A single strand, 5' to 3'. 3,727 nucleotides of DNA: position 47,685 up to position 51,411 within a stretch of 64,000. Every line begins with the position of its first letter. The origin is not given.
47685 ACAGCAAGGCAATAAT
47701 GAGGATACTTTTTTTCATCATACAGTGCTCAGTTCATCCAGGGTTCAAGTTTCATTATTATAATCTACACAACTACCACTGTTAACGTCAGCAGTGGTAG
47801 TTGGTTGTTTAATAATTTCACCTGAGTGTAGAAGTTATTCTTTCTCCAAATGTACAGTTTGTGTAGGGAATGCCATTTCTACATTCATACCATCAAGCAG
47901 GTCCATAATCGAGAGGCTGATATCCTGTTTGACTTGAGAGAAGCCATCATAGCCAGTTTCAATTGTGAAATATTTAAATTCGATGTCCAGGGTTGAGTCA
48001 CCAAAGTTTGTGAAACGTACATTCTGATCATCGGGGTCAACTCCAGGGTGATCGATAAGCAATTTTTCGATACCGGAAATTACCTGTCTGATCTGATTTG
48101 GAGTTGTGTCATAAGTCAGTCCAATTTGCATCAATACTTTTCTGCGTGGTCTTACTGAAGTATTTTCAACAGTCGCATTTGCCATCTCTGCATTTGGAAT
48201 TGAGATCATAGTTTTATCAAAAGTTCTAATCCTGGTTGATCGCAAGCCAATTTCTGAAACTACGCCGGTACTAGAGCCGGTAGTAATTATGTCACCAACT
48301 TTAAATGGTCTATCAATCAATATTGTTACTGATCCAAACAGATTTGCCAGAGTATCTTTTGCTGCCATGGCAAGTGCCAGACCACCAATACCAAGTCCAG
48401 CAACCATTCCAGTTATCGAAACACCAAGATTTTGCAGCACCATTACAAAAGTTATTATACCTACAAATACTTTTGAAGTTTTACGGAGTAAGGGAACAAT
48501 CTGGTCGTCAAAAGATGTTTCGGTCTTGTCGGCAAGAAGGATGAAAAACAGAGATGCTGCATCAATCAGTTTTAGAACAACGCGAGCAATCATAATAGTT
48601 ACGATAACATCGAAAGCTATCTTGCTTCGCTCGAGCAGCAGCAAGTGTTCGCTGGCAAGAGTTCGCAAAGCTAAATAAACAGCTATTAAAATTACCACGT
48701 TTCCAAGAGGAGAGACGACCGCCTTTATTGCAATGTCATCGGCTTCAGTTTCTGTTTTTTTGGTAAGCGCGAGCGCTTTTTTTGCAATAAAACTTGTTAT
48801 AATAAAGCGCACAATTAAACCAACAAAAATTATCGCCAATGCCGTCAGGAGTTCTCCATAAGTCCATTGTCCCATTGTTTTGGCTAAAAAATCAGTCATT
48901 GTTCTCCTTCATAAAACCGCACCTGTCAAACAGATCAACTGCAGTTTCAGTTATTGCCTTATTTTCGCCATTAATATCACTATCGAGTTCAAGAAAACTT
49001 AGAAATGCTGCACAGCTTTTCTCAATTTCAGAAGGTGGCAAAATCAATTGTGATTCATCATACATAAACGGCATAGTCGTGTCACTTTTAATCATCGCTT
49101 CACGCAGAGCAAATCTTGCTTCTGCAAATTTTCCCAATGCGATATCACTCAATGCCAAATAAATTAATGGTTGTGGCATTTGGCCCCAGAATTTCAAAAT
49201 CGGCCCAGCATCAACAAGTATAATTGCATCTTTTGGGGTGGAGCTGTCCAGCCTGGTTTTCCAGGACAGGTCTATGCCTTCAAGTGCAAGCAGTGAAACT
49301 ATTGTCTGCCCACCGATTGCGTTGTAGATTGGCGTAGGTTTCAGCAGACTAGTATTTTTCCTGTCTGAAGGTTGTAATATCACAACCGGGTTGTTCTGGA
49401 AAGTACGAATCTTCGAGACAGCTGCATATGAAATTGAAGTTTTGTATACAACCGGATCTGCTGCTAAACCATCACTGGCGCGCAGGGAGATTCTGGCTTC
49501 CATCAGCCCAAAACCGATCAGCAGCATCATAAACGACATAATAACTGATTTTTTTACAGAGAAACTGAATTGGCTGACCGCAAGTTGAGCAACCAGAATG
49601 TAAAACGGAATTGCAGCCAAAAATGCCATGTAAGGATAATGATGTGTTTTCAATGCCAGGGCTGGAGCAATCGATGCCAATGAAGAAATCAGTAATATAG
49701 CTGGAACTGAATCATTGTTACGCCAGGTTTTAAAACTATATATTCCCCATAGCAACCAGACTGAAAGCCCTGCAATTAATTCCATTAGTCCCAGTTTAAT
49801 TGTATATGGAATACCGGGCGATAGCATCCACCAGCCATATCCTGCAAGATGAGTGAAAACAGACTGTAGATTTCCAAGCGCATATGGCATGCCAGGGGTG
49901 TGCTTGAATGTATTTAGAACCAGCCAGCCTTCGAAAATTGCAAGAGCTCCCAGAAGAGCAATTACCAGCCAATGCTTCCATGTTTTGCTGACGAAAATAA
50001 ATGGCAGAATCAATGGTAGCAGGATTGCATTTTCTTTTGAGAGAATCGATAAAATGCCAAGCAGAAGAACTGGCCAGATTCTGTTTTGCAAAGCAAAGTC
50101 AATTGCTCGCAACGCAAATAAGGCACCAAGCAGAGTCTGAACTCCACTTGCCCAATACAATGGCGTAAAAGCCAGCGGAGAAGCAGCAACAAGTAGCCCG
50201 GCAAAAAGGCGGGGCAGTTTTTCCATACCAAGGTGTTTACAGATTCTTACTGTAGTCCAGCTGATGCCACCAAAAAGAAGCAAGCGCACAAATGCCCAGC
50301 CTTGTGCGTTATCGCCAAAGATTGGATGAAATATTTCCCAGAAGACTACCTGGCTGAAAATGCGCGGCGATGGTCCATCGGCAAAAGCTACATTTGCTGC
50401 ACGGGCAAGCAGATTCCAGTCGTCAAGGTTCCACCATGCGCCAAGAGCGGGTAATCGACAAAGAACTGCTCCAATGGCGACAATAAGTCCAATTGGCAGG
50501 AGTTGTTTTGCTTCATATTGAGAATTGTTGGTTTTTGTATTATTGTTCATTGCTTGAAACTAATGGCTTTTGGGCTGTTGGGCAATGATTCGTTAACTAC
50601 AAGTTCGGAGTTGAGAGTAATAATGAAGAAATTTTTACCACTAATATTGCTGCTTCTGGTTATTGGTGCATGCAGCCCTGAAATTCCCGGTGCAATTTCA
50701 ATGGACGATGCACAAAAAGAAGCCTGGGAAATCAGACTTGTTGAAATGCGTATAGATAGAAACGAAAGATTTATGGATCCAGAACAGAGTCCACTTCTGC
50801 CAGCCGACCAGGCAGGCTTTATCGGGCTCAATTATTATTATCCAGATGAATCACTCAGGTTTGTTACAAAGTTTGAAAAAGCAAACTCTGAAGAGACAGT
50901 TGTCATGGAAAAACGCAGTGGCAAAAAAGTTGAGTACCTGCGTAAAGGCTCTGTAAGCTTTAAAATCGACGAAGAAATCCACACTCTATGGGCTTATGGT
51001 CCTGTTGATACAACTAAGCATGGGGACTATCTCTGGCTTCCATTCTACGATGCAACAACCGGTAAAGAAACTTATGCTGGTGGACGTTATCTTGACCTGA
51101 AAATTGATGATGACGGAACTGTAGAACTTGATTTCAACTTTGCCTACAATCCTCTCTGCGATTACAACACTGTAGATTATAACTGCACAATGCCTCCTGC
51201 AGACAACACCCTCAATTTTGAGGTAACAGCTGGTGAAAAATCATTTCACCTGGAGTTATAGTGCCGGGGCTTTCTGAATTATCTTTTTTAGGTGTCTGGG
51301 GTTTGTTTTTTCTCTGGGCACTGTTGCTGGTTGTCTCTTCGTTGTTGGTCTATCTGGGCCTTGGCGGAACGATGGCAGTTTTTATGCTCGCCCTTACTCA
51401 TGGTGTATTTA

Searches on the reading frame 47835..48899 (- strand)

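Call 33: search_protein_families(library=pfam, proteins=[window:47835-48899:-], max_evalue=0.0001)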
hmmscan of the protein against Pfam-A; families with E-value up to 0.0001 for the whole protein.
window:47835-48899:- (354 aa): 3 families
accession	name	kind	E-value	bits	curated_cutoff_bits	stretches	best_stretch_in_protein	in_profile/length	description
PF00924.24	MS_channel_2nd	-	8.4e-21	74.3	20.2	1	182-248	1-67/68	Mechanosensitive ion channel, beta-domain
PF21082.3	MS_channel_3rd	-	2.5e-11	44.3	21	1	256-342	2-88/88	Mechanosensitive ion channel MscS, C-terminal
PF21088.3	MS_channel_1st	-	8.2e-09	35.7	23.1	1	142-181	3-42/42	Mechanosensitive ion channel, transmembrane helices 2/3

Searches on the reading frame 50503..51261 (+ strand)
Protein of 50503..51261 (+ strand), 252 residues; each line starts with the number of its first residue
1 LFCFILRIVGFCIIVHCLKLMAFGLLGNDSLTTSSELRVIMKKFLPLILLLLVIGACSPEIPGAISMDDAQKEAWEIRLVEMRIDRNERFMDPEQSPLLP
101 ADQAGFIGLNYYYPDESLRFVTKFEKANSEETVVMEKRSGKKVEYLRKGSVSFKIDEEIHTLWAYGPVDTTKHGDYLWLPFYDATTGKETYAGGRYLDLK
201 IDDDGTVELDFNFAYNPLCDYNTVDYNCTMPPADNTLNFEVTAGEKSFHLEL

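Call 33: search_protein_families(library=pfam, proteins=[window:50503-51261:+], max_evalue=0.0001)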
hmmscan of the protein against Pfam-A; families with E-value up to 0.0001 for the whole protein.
window:50503-51261:+ (252 aa): 1 family
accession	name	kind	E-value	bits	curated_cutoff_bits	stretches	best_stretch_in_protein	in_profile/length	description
PF07920.16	DUF1684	-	8.6e-39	133.4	25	1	105-246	2-139/139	Protein of unknown function (DUF1684)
